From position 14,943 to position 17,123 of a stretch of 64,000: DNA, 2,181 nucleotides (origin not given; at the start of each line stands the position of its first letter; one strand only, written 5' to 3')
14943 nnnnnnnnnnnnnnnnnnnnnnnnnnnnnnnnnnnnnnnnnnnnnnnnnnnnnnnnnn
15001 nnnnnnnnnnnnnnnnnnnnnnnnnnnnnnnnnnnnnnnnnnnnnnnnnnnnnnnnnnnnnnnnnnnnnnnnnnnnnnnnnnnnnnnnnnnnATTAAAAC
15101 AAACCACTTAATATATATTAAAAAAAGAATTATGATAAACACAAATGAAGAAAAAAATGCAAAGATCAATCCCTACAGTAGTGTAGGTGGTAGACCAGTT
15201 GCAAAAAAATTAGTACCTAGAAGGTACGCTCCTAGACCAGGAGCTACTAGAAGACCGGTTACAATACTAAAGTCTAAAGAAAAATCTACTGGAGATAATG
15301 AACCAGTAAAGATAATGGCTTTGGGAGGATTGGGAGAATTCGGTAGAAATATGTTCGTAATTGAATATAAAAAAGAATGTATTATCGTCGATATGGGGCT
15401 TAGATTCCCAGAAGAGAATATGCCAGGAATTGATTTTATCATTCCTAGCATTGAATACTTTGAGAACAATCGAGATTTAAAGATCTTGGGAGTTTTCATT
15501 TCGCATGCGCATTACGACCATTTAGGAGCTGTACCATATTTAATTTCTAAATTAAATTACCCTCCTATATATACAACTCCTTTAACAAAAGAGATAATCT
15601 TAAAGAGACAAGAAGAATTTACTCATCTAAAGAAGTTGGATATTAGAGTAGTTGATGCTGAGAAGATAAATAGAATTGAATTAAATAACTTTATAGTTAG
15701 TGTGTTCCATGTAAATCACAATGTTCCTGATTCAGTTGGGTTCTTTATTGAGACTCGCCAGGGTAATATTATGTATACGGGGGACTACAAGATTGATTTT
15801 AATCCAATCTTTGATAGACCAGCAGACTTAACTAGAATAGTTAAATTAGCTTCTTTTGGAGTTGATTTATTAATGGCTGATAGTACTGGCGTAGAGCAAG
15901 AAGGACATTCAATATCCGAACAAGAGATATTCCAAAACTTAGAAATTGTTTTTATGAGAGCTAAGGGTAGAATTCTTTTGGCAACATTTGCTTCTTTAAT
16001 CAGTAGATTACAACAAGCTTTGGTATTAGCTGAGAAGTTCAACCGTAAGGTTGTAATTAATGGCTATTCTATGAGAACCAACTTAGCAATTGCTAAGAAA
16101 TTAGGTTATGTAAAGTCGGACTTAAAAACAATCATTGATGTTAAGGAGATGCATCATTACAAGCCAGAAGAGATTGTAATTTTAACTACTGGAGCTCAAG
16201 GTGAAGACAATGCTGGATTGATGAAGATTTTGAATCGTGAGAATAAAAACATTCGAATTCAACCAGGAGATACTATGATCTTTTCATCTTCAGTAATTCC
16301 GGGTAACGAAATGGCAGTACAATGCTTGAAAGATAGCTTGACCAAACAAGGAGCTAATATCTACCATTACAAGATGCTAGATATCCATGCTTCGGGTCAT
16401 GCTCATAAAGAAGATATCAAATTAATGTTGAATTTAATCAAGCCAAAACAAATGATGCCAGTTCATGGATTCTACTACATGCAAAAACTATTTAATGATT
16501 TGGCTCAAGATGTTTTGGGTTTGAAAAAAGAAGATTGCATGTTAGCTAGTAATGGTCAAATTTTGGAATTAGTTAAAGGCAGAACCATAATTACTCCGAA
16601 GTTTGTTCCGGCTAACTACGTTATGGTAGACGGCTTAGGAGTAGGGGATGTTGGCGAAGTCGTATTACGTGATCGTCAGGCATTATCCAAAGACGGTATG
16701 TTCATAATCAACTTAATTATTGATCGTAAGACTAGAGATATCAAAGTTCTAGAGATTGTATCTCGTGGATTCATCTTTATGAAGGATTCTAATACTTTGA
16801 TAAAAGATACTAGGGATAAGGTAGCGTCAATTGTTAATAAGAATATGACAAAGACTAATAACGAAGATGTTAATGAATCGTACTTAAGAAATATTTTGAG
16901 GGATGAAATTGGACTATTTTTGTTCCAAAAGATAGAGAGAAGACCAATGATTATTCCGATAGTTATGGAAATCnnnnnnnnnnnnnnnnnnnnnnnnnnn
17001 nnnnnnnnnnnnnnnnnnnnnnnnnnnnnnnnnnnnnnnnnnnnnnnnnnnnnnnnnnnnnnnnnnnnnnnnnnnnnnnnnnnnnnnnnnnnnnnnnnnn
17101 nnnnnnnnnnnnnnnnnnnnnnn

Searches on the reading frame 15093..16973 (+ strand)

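Call 83: search_protein_families(library=pfam, max_evalue=0.00001, proteins=[window:15093-16973:+])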
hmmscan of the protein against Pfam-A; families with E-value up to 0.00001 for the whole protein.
seq(627 aa): 5 families
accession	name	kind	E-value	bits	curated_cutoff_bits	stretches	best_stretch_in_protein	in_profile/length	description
PF22505.1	RNase_J_b_CASP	-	1.3e-40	138.5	27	1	291-412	1-122/126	Ribonuclease J, beta-CASP domain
PF17770.6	RNase_J_C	-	2.6e-24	86.6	23.8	1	524-627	1-102/102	Ribonuclease J C-terminal domain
PF00753.33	Lactamase_B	-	2e-14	54.4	22.7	1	81-243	2-161/196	Metallo-beta-lactamase superfamily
PF12706.13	Lactamase_B_2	-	6.8e-11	42.6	27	1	127-234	25-146/200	Beta-lactamase superfamily domain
PF07521.17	RMMBL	-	3.3e-07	30.6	21.6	1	430-471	10-52/63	Zn-dependent metallo-hydrolase RNA specificity domain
